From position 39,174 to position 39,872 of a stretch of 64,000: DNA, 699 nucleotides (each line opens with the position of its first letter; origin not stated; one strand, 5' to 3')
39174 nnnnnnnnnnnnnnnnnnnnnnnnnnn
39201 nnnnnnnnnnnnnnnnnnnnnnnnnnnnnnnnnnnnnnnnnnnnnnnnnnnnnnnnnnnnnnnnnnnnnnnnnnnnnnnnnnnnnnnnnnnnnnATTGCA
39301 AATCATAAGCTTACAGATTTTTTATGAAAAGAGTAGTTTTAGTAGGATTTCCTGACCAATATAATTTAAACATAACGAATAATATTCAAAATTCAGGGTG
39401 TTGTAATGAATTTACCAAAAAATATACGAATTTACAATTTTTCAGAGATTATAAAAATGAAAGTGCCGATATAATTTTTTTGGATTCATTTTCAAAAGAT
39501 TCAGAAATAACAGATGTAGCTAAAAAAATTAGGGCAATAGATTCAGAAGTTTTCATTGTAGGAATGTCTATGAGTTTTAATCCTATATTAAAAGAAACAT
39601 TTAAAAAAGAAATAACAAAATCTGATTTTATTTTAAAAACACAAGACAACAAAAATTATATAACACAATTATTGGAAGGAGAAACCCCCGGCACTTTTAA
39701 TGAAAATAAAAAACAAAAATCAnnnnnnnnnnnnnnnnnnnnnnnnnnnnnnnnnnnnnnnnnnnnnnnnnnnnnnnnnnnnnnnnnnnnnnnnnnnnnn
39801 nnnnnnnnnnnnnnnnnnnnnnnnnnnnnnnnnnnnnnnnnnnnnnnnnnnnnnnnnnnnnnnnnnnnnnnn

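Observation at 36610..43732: Complete MCP-CheR-REC-CheA-CheW-CheB chemosensory operon in an apparently non-flagellar Bacteroidota context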

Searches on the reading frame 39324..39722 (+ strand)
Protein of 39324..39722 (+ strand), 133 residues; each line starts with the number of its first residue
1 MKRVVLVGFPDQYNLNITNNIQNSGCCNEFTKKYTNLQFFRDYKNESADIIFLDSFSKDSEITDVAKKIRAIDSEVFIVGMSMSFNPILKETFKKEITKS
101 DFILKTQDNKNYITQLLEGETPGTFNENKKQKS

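Call 28: search_protein_families(library=pfam, max_evalue=10, proteins=[window:39324-39722:+])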
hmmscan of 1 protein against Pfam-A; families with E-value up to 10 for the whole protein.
seq(133 aa): 1 family
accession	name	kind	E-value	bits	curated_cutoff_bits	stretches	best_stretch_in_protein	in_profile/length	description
PF00072.30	Response_reg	-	0.16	12.6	30.2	1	22-112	19-106/111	Response regulator receiver domain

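Call 76: search_solved_structures(query=A3, max_evalue=10, show_alignments=2)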
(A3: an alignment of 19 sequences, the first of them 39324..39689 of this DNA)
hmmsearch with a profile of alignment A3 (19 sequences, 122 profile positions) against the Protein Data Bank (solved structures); distinct sequences matched with E-value up to 10: 73 (the best 60 are shown).
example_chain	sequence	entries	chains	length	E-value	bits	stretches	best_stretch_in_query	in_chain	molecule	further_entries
2qv0_A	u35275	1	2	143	1.2e-06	31.6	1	3-116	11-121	Protein mrkE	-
6er7_A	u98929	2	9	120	1.3e-06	31.4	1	3-116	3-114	120aa long hypothetical chemotaxis protein (CheY)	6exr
8fk2_A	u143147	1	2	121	8.9e-06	28.7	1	1-115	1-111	Putative response regulator CovR VicR-like protein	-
1tmy_A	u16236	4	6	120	1.1e-05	28.5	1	23-115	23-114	CHEY PROTEIN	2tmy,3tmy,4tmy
4iga_A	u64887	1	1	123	1.2e-05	28.4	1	23-115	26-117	Chemotaxis protein CheY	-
1u0s_Y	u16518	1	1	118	1.3e-05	28.2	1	32-115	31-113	Chemotaxis protein cheY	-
9phz_E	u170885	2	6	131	3.5e-05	26.8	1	1-116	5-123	Stage 0 sporulation protein A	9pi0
6m8o_A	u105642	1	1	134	3.9e-05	26.7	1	16-107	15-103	DNA-binding response regulator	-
1nxo_A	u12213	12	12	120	4.8e-05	26.4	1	1-110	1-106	DNA-binding response regulator | Response regulator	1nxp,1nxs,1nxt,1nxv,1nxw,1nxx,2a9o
8q52_A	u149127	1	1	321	0.00011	25.2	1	36-110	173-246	Leucine-specific-binding protein,Chemotaxis protein CheY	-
3cwo_X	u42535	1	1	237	0.00015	24.7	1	39-110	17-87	beta/alpha-barrel protein based on 1THF and 1TMY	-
6eb7_A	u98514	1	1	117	0.00035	23.6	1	12-109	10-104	DNA-binding response regulator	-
2jvk_A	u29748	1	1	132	0.00038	23.4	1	9-95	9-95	Sporulation initiation phosphotransferase F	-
2lle_A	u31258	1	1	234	0.00054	23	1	39-108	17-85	Chemotaxis protein CheY, Imidazole glycerol phosphate synthase subunit HisF chimera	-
5x5j_A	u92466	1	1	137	0.00065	22.7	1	3-115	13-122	AdeR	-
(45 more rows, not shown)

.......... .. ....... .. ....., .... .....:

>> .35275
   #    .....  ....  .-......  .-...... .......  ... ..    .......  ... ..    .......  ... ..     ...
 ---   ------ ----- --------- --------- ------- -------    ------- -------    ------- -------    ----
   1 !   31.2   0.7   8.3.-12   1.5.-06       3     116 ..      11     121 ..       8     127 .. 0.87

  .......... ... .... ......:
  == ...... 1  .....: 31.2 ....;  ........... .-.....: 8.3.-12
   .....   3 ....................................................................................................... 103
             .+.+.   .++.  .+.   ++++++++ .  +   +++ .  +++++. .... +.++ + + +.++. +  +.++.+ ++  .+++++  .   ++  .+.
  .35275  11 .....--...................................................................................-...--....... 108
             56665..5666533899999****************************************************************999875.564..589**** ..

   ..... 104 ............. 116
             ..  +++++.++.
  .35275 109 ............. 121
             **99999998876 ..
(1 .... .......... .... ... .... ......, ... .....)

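Call 80: predict_structure(alignment_id=A3)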
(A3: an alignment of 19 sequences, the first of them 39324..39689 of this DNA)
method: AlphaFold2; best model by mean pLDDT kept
length: 122 residues; sequences in the alignment: 19
mean_pLDDT: 92.5   pTM: 0.87
mean pLDDT of the five models: 92.5, 91.5, 91.1, 91.0, 89.7
residues with pLDDT >= 90: 102; 70-90: 18; 50-70: 2; < 50: 0
segments of 3 or more residues with pLDDT < 50: none
pLDDT, mean of each block of 10 residues (from residue 1): 94 94 93 93 95 84 94 97 91 95 94 92 60
secondary structure, 60 per line:
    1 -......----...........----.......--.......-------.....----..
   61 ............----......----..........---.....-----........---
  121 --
elements in order: E2-7 H12-22 E27-33 H36-42 E50-54 H59-72 E77-82 H87-96 E100-104 H110-117

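Call 81: search_protein_representatives(protein=window:39324-39692:+)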
Query: 123 residues. Proteins with E-value up to 0.001 (for the whole library): 4; up to 1e-10: 4; up to 1e-30: 0. The best 4 are listed.
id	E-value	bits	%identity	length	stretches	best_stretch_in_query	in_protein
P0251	1.1e-22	96.4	37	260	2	1-121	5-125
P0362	9.5e-14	67.6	32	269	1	1-118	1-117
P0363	3.3e-13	65.8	40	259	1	1-118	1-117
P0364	1.5e-12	63.8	32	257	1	1-117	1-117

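Call 83: fold_search(model_id=the predicted structure, library=pdb)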
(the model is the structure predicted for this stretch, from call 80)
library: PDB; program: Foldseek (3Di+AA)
matches with E <= 10: 1484; with E <= 0.001: 52
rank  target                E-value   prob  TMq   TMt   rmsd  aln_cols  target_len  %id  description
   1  3eul_C                2.2e-05  1.00  0.72  0.73   2.9       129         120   16  Structure of the signal receiver domain of the putative response regulator NarL from Mycobacterium tuberculosis (released 2008-11-11)
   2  6oec_F                2.3e-05  1.00  0.65  0.55   3.8       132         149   16  Yeast Spc42 Trimeric Coiled-Coil Amino Acids 181-211 fused to PDB: 3H5I (released 2019-04-24)
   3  6oec_K                4.3e-05  1.00  0.65  0.54   3.9       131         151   15  Yeast Spc42 Trimeric Coiled-Coil Amino Acids 181-211 fused to PDB: 3H5I (released 2019-04-24)
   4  6oec_I                6.7e-05  1.00  0.65  0.54   3.8       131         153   15  Yeast Spc42 Trimeric Coiled-Coil Amino Acids 181-211 fused to PDB: 3H5I (released 2019-04-24)
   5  3eul_B                1.2e-04  1.00  0.69  0.68   3.1       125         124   12  Structure of the signal receiver domain of the putative response regulator NarL from Mycobacterium tuberculosis (released 2008-11-11)
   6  6oec_L                1.2e-04  1.00  0.63  0.50   3.2       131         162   16  Yeast Spc42 Trimeric Coiled-Coil Amino Acids 181-211 fused to PDB: 3H5I (released 2019-04-24)
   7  2qxy_B                1.4e-04  1.00  0.73  0.75   3.2       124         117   18  Crystal structure of a response regulator from Thermotoga maritima (released 2007-08-28)
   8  6oec_B                1.4e-04  1.00  0.68  0.54   3.1       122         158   17  Yeast Spc42 Trimeric Coiled-Coil Amino Acids 181-211 fused to PDB: 3H5I (released 2019-04-24)
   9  6eo3_A                1.5e-04  1.00  0.78  0.49   3.6       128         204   15  Conformational dynamism for DNA interaction in Salmonella typhimurium RcsB response regulator. S207C P212121 (released 2017-11-15)
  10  7ve6_A                1.7e-04  1.00  0.73  0.67   3.2       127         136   12  N-terminal domain of VraR (released 2022-05-18)
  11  1nxp                  1.8e-04  1.00  0.75  0.78   2.8       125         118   22  MicArec pH4.5 (released 2004-02-17)
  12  6oec_A                1.8e-04  1.00  0.66  0.53   3.4       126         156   16  Yeast Spc42 Trimeric Coiled-Coil Amino Acids 181-211 fused to PDB: 3H5I (released 2019-04-24)
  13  6oec_H                1.8e-04  1.00  0.64  0.54   3.3       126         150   14  Yeast Spc42 Trimeric Coiled-Coil Amino Acids 181-211 fused to PDB: 3H5I (released 2019-04-24)
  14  6oec_G                2.1e-04  1.00  0.65  0.55   3.7       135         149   16  Yeast Spc42 Trimeric Coiled-Coil Amino Acids 181-211 fused to PDB: 3H5I (released 2019-04-24)
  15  6oec_J                2.1e-04  1.00  0.65  0.54   3.8       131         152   15  Yeast Spc42 Trimeric Coiled-Coil Amino Acids 181-211 fused to PDB: 3H5I (released 2019-04-24)
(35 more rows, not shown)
